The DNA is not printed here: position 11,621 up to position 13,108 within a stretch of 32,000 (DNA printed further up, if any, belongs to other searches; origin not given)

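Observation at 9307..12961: Translationally coupled five-gene cassette (RHH, GNAT-like, ImmA/IrrE peptidase, two unknown proteins): a candidate undescribed TA or defence-type system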

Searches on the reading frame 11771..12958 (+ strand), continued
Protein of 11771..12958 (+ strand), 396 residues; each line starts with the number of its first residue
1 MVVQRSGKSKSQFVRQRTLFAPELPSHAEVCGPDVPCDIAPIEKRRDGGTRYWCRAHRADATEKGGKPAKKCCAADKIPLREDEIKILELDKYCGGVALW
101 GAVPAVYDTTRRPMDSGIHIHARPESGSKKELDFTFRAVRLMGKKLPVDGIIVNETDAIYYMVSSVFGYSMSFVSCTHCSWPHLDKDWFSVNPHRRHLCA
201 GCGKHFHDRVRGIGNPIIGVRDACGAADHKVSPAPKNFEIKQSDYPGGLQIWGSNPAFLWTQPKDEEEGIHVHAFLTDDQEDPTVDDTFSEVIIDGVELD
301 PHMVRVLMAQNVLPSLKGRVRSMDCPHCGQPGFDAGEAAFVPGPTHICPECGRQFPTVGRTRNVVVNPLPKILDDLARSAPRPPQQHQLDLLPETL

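Call 48: search_protein_families(library=pfam, proteins=[L023:4855-5196:+, L026:4912-5253:+, L058:4944-5288:+, L049:4925-5263:+, L042:4910-5260:+, L002:5699-6313:+, L007:1832-2467:+, L014:2345-3001:+, L015:4605-5240:+, L025:4809-5237:+], max_evalue=0.1)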
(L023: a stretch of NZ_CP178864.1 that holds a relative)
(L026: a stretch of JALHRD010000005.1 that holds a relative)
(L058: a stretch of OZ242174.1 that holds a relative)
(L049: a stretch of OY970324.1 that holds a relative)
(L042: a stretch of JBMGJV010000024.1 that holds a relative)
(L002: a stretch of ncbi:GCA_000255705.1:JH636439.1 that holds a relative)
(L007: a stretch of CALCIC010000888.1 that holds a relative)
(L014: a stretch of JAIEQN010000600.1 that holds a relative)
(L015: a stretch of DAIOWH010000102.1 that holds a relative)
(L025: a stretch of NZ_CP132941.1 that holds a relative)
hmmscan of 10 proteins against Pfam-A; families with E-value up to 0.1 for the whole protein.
L023:4855-5196:+ (114 aa): 1 family
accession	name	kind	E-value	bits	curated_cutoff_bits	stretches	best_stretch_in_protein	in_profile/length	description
PF05015.19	HigB-like_toxin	-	0.0091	16.9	27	1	26-80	24-76/91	RelE-like toxin of type II toxin-antitoxin system HigB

L026:4912-5253:+ (114 aa): 1 family
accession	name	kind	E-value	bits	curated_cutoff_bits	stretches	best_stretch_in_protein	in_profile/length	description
PF05015.19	HigB-like_toxin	-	0.0058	17.5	27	1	26-81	24-77/91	RelE-like toxin of type II toxin-antitoxin system HigB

L058:4944-5288:+ (115 aa): 1 family
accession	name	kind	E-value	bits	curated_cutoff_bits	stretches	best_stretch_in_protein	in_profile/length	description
PF05015.19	HigB-like_toxin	-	0.00079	20.3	27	1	9-81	7-76/91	RelE-like toxin of type II toxin-antitoxin system HigB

L049:4925-5263:+ (113 aa): 1 family
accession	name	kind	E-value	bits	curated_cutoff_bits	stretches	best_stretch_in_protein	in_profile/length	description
PF05015.19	HigB-like_toxin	-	2.9e-08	34.5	27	1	7-84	5-79/91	RelE-like toxin of type II toxin-antitoxin system HigB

L042:4910-5260:+ (117 aa): 1 family
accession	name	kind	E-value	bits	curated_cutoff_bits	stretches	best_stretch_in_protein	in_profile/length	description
PF05015.19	HigB-like_toxin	-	0.0056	17.6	27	1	9-88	5-81/91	RelE-like toxin of type II toxin-antitoxin system HigB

L002:5699-6313:+ (205 aa): 1 family
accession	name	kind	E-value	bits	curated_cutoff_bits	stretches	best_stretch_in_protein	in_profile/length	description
PF04542.20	Sigma70_r2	-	2.2e-07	31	24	1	28-97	1-69/71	Sigma-70 region 2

L007:1832-2467:+ (212 aa): 1 family
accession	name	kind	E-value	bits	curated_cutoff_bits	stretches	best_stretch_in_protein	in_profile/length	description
PF04542.20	Sigma70_r2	-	8.4e-08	32.3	24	1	36-105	1-69/71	Sigma-70 region 2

L014:2345-3001:+ (219 aa): 1 family
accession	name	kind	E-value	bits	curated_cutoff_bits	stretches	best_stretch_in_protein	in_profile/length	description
PF05015.19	HigB-like_toxin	-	0.013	16.3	27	1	111-186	4-77/91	RelE-like toxin of type II toxin-antitoxin system HigB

L015:4605-5240:+ (212 aa): 1 family
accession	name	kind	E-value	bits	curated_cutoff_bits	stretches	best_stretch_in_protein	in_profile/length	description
PF04542.20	Sigma70_r2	-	4.4e-10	39.6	24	1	31-100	2-69/71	Sigma-70 region 2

L025:4809-5237:+ (143 aa): 1 family
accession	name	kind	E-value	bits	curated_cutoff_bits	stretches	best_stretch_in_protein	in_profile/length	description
PF05015.19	HigB-like_toxin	-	0.011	16.6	27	1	38-113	8-80/91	RelE-like toxin of type II toxin-antitoxin system HigB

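Call 49: search_protein_families(library=padloc, proteins=[L023:4855-5196:+, L023:5180-6331:+, L026:4912-5253:+, L058:4944-5288:+, L002:5699-6313:+, L014:2345-3001:+, L059:8578-9723:-, L018:5223-6362:+], max_evalue=0.01)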
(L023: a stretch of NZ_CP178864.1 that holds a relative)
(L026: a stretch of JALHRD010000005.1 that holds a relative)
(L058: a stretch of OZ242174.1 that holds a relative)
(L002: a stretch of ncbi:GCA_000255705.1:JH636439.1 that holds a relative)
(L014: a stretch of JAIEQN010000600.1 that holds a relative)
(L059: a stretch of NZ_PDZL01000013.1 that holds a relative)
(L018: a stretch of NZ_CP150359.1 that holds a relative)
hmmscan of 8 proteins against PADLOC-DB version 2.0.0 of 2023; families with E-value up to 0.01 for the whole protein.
L023:4855-5196:+ (114 aa): 0 families

L023:5180-6331:+ (384 aa): 18 families
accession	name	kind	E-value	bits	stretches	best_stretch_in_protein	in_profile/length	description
PDLC03982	PD-Lambda-2_B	-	1.2e-37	128.1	1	17-356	55-377/402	-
PDLC04141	capP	-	2.5e-13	48.1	1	211-341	22-139/242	capP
PDLC03947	RmrA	-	4.6e-12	43.5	2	192-322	138-259/383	-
PDLC03953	RmrA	-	3.4e-11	41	1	171-336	107-264/373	-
PDLC03954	RmrA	-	1.1e-10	39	1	198-320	144-257/380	-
PDLC03949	RmrA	-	1.2e-09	35.6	2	243-329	172-240/363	-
PDLC03952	RmrA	-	2.6e-09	34.4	1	218-320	179-269/395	-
PDLC03948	RmrA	-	4.3e-09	33.7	1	171-320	115-256/397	-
PDLC03946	RmrA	-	4.4e-09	33.5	2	209-322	141-235/357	-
PDLC03945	RmrA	-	3.5e-08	31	1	240-321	187-257/394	-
PDLC03944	RmrA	-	3.6e-07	27.6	1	249-320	187-248/384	-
PDLC03955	RmrA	-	9.9e-07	26.3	1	178-300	130-255/371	-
PDLC04759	PDC-M64B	-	0.0012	16.9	1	25-74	30-79/135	-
PDLC04757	PDC-M64B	-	0.0018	16.2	1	25-73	33-81/128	-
PDLC03950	RmrA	-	0.0045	14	1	253-326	188-250/369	-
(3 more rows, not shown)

L026:4912-5253:+ (114 aa): 0 families

L058:4944-5288:+ (115 aa): 0 families

L002:5699-6313:+ (205 aa): 0 families

L014:2345-3001:+ (219 aa): 0 families

L059:8578-9723:- (381 aa): 17 families
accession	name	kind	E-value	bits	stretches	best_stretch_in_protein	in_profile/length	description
PDLC03949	RmrA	-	1.8e-18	64.5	1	11-250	14-233/363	-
PDLC03954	RmrA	-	6.1e-17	59.6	1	10-254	21-263/380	-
PDLC03947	RmrA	-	1.1e-15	55.4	1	10-346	22-337/383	-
PDLC04141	capP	-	8.5e-15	52.9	1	131-254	11-124/242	capP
PDLC03946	RmrA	-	5.5e-14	49.7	1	10-252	13-237/357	-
PDLC03948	RmrA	-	1.1e-13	48.9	1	6-363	15-354/397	-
PDLC03952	RmrA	-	2e-13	47.9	1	9-344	32-349/395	-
PDLC03945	RmrA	-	8.3e-11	39.7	1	163-307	181-309/394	-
PDLC03951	RmrA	-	3.6e-10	37.4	1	10-308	19-302/400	-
PDLC03944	RmrA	-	7.5e-09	33.1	1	19-343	26-327/384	-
PDLC03943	RmrA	-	3.3e-08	31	1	16-261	19-247/370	-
PDLC03950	RmrA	-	1.8e-07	28.5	1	139-250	145-246/369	-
PDLC03953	RmrA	-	4.3e-07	27.5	1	185-308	205-300/373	-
PDLC03955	RmrA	-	3e-06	24.7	1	11-365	32-353/371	-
PDLC04776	PDC-M69B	-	0.0002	19.1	1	163-310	56-193/272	-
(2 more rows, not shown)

L018:5223-6362:+ (380 aa): 18 families
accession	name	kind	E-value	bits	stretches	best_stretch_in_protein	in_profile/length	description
PDLC03982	PD-Lambda-2_B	-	2.4e-38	130.5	1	17-357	56-376/402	-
PDLC04141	capP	-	3.6e-15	54.1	1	231-344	37-140/242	capP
PDLC03953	RmrA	-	1.1e-10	39.3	1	161-326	95-253/373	-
PDLC03947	RmrA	-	1.5e-10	38.5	1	226-324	172-259/383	-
PDLC03954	RmrA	-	1.9e-10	38.3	1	212-322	159-257/380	-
PDLC03946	RmrA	-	1.3e-08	31.9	1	187-327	117-238/357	-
PDLC03949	RmrA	-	2e-08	31.5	1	191-326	121-235/363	-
PDLC03945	RmrA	-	3.5e-08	31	1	241-325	186-259/394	-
PDLC03952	RmrA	-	4e-08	30.5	1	216-323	175-270/395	-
PDLC03948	RmrA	-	6.2e-07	26.6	1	220-322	165-256/397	-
PDLC03944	RmrA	-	1.6e-06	25.5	1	251-324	187-250/384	-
PDLC03955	RmrA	-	1.4e-05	22.5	1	166-360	116-293/371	-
PDLC04776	PDC-M69B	-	2.9e-05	21.9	1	246-335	65-147/272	-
PDLC03950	RmrA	-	0.00029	18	1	255-326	188-248/369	-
PDLC04759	PDC-M64B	-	0.0011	17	1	24-91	30-98/135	-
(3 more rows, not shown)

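Call 58: fold_search(model_id=the predicted structure, library=viral)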
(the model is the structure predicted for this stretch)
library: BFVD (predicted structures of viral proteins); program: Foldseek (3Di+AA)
matches with E <= 10: 139; with E <= 0.001: 0
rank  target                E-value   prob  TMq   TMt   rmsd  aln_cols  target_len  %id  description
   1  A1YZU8                8.3e-02  0.84  0.11  0.11   8.7        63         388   28  Uncharacterized protein [Burkholderia phage BcepF1]
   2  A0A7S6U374            1.3e-01  0.93  0.11  0.47   3.3        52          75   27  Uncharacterized protein [Burkholderia phage Maja]
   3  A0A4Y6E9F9            4.6e-01  0.03  0.08  0.14  12.4       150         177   13  (no name in the UniProt tables at hand)
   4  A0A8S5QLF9            5.5e-01  0.02  0.07  0.05  25.2       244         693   11  S-layer homology domain (Fragment) [Podoviridae sp. ctdRZ1]
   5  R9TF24                1.4e+00  0.02  0.08  0.10  12.8       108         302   10  Zinc-ribbon domain-containing protein [Vibrio phage nt-1]
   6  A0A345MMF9            1.7e+00  0.30  0.08  0.31   4.5        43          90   21  (no name in the UniProt tables at hand)
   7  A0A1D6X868            2.0e+00  0.35  0.07  0.23   5.0        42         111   21  Uncharacterized protein [Bacillus phage PBC4]
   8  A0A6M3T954            2.0e+00  0.01  0.08  0.11  18.7       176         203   12  (no name in the UniProt tables at hand)
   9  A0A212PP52            2.0e+00  0.01  0.06  0.08  21.2       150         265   11  CPXV204 protein [Cowpox virus]
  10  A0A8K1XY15            2.0e+00  0.01  0.05  0.02  22.0       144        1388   10  (no name in the UniProt tables at hand)
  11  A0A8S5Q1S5            2.2e+00  0.03  0.06  0.07  17.9        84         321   15  Transcriptional repressor CTCF/DNA Complex factor zinc finger protein-DNA [Siphoviridae sp. ctLqe90]
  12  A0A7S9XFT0            2.2e+00  0.02  0.08  0.15  16.4       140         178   11  Tail protein [Proteus phage PmP19]
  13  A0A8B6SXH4            2.2e+00  0.02  0.08  0.07  19.6       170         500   11  (no name in the UniProt tables at hand)
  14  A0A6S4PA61            2.2e+00  0.01  0.06  0.04  18.5       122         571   13  Uncharacterized protein [uncultured phage_MedDCM-OCT-S38-C3]
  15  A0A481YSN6            2.3e+00  0.08  0.06  0.07   8.8        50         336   16  Uncharacterized protein [Marseillevirus LCMAC101]
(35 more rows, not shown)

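Call 60: search_protein_representatives(alignment_id=A2)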
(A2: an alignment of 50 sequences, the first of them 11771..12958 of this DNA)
Query: 50 sequences, 397 profile positions. Proteins with E-value up to 0.001 (for the whole library): 503; up to 1e-10: 328; up to 1e-30: 185. The best 150 are listed.
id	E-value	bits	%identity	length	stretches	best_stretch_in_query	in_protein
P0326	7.1e-164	561.6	-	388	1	29-397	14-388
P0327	3.8e-154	529.6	-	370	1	37-397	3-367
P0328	1.4e-134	465.2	-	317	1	86-395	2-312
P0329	7.6e-131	452.9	-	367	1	36-395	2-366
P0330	2.6e-124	431.4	-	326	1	36-311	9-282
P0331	1.1e-115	402.9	-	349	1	36-380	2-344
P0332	1.9e-114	398.9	-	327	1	85-392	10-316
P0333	1.1e-113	396.4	-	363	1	34-381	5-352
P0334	5.2e-109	381.0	-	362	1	38-381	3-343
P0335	7.2e-109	380.5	-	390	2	133-384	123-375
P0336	2.3e-108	378.8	-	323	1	134-336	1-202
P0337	3.3e-106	371.7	-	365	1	33-379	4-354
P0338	2.0e-105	369.2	-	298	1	7-248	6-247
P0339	2.8e-104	365.4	-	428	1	36-389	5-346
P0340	5.2e-103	361.2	-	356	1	36-378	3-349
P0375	1.2e-80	287.5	-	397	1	35-319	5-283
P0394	8.1e-67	242.1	-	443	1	32-379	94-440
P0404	3.7e-63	230.0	-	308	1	87-378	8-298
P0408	6.8e-60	219.3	-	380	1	33-301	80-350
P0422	2.4e-55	204.3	-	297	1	85-379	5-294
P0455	4.1e-42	160.7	-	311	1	81-208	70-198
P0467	5.6e-40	153.7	-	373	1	33-304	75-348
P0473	5.9e-39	150.3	-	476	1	33-304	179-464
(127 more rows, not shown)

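Call 61: search_protein_families(library=pfam, proteins=[P0473, P0394, P0408, P0467, P0339, P0375, P0455, P0335, P0422, P0404], max_evalue=0.1)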
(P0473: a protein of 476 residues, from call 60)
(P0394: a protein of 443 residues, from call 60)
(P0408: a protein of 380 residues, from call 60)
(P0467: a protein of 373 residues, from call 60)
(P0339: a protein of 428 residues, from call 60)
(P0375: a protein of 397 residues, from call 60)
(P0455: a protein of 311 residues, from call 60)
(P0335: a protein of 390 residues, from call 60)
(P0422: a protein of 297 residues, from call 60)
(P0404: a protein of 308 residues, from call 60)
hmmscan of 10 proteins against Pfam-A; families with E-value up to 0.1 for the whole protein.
P0473 (476 aa): 0 families

P0394 (443 aa): 0 families

P0408 (380 aa): 0 families

P0467 (373 aa): 1 family
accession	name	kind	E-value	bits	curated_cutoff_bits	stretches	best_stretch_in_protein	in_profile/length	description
PF02892.21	zf-BED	-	0.055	14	20.6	0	239-256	6-25/44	BED zinc finger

P0339 (428 aa): 1 family
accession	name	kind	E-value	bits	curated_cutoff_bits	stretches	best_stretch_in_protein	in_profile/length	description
PF18551.6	TackOD1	-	0.064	13.2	32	0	275-317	118-160/188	Thaumarchaeal output domain 1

P0375 (397 aa): 1 family
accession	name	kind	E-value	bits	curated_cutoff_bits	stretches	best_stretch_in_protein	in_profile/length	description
PF18551.6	TackOD1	-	0.045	13.7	32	1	141-180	123-162/188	Thaumarchaeal output domain 1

P0455 (311 aa): 2 families
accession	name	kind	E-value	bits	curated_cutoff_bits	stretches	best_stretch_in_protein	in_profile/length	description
PF17032.10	Zn_ribbon_15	-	0.018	16.2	28.9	1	149-199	22-63/73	zinc-ribbon family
PF21966.2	AppA_SCHIC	-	0.071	13.5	28.6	0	118-172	87-140/186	AppA, sensor containing heme instead of cobalamin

P0335 (390 aa): 0 families

P0422 (297 aa): 1 family
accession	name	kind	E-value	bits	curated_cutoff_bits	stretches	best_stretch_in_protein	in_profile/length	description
PF05191.20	ADK_lid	-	0.039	14.3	26.6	0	94-124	4-31/36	Adenylate kinase, active site lid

P0404 (308 aa): 2 families
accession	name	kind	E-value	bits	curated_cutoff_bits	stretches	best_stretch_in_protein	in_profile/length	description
PF10235.14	Cript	-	0.0043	18.1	25.5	1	72-132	20-83/90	Microtubule-associated protein CRIPT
PF12560.13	RAG1_imp_bd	-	0.091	12.8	23.3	0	114-133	92-112/284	RAG1 importin binding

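Call 66: search_protein_families(library=pfam, proteins=[L054:4311-5879:+, L054:6463-6948:+, L054:8621-9547:+, L054:9643-10608:-, L066:1355-2290:+, L066:2356-4086:+, L059:8063-8578:-, L047:8104-8526:-, L075:6600-7712:+, L059:9720-10313:-], max_evalue=0.01)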
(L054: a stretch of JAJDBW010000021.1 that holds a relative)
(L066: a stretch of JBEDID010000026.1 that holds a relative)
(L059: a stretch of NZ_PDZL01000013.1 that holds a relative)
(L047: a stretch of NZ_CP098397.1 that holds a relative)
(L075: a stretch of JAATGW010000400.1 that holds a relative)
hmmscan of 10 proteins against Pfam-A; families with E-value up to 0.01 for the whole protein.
L054:4311-5879:+ (523 aa): 2 families
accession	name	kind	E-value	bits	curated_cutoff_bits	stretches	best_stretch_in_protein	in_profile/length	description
PF00563.25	EAL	-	1.2e-77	260.9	31.3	1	274-507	3-236/236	EAL domain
PF00990.26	GGDEF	-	9.4e-42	143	23.8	1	84-253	1-161/161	Diguanylate cyclase, GGDEF domain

L054:6463-6948:+ (162 aa): 1 family
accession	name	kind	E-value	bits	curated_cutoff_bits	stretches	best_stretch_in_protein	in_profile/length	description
PF00293.34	NUDIX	-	3.6e-14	53.4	21.1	1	12-115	6-116/134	NUDIX domain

L054:8621-9547:+ (309 aa): 1 family
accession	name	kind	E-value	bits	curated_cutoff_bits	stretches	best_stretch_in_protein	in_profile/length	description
PF06067.16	DUF932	-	8.7e-05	22.8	23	1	106-231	6-139/227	Domain of unknown function (DUF932)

L054:9643-10608:- (321 aa): 2 families
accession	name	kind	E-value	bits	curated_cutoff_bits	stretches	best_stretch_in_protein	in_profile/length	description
PF08239.17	SH3_3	-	1.5e-08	35.1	27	1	263-317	3-53/54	Bacterial SH3 domain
PF06347.19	SH3_4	-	0.00012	22.3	24.1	1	260-298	2-40/56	Bacterial SH3 domain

L066:1355-2290:+ (312 aa): 1 family
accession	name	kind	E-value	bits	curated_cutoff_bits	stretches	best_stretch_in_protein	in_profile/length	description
PF02541.22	Ppx-GppA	-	1.3e-29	104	27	1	29-306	10-282/285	Ppx/GppA phosphatase family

L066:2356-4086:+ (577 aa): 2 families
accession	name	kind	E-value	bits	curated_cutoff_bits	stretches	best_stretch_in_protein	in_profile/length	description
PF00916.26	Sulfate_transp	-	1.5e-56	192.3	23.2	1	29-397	7-377/380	Sulfate permease family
PF01740.26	STAS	-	2e-05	24.7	22.6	1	466-546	12-93/106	STAS domain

L059:8063-8578:- (171 aa): 0 families

L047:8104-8526:- (140 aa): 0 families

L075:6600-7712:+ (371 aa): 2 families
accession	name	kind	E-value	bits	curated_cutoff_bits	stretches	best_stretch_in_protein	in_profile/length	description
PF06114.19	Peptidase_M78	-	1e-13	51.6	22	1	162-286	13-122/123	IrrE N-terminal-like domain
PF01381.28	HTH_3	-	0.00054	20.4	23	1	19-58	16-55/55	Helix-turn-helix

L059:9720-10313:- (197 aa): 0 families

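Call 83: search_solved_structures(query=A5, max_evalue=10, show_alignments=2)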
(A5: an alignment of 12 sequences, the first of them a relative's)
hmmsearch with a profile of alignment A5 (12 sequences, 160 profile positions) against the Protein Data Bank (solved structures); distinct sequences matched with E-value up to 10: 3.
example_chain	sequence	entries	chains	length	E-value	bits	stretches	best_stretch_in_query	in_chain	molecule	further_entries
9k5p_A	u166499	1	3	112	0.061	16.5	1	17-62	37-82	C3-Zn2-HEHE-19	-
7k58_L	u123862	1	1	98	0.12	15.5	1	43-98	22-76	Dynein light chain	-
6zyw_L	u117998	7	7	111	0.15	15.2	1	42-98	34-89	Dynein light chain | Dynein light chain LC8_3b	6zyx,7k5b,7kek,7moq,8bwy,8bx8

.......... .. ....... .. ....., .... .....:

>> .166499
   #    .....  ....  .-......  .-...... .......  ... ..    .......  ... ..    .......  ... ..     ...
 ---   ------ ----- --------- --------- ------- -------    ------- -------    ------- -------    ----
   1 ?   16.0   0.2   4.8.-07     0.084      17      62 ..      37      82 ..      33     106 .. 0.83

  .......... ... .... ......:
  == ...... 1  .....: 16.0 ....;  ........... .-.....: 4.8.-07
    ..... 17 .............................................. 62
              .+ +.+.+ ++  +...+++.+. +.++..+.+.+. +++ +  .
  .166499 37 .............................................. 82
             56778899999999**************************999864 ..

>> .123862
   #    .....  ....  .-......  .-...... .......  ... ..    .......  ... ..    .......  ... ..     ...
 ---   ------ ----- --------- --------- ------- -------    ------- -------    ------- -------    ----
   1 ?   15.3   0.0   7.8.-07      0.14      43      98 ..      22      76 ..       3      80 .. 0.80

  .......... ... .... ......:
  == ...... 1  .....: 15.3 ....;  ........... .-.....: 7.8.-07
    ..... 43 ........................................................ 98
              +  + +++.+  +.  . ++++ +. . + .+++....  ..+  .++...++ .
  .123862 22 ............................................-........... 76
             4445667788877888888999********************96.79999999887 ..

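Call 84: search_protein_families(library=pfam, alignment_id=A5, max_evalue=1)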
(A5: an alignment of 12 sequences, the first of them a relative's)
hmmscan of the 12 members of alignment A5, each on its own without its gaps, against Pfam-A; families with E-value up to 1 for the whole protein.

A. member 1, L039:8101-8583:- (160 aa): 0 families

B. families by the number of members that match (of 12 scanned): 8 families
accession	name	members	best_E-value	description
PF11848.13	DUF3368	3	0.00087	Domain of unknown function (DUF3368)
PF17432.8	DUF3458_C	1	0.066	Domain of unknown function (DUF3458_C) ARM repeats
PF02732.21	ERCC4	1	0.12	ERCC4 domain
PF20946.2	Ctf4_C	1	0.16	DNA polymerase alpha-binding protein Ctf4, C-terminal domain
PF13041.12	PPR_2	1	0.19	PPR repeat family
PF01376.23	Enterotoxin_b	1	0.22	Heat-labile enterotoxin beta chain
PF18217.7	Zap1_zf2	1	0.23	Zap1 zinc finger 2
PF06429.18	Flg_bbr_C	1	0.52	Flagellar basal body rod FlgEFG protein C-terminal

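Call 89: find_related_loci(query=A2, collection=viral_contigs, flank=8000)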
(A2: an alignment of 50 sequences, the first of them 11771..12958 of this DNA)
Query A2 (396 aa) in viral_contigs; peptide patterns used: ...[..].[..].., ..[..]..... (x = any residue, [..] = any of these).
16 stretches matched a pattern, but none encodes a relative of the query by tblastn (E <= 1e-3).

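Call 90: search_dna_similar(query=window:11771-12958:+, collection=plasmids, mode=protein, max_rows=15)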
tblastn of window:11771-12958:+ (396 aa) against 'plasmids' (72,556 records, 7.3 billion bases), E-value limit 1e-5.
Records with a match: 1; places in all: 1; records where one place covers at least 80% of the query: 1.
Best place of each record, by identity: <60% 1.
By first word of the organism name: Azospirillum 1.
By predicted mobility (MOB-suite, as given by PLSDB): non-mobilizable 1.
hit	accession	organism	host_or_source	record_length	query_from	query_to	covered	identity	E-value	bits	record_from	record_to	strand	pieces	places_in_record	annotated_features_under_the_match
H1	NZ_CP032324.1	Azospirillum argentinense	soil sample,Agricultural field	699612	37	382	87%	45.7%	9e-91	306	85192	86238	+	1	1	hypothetical protein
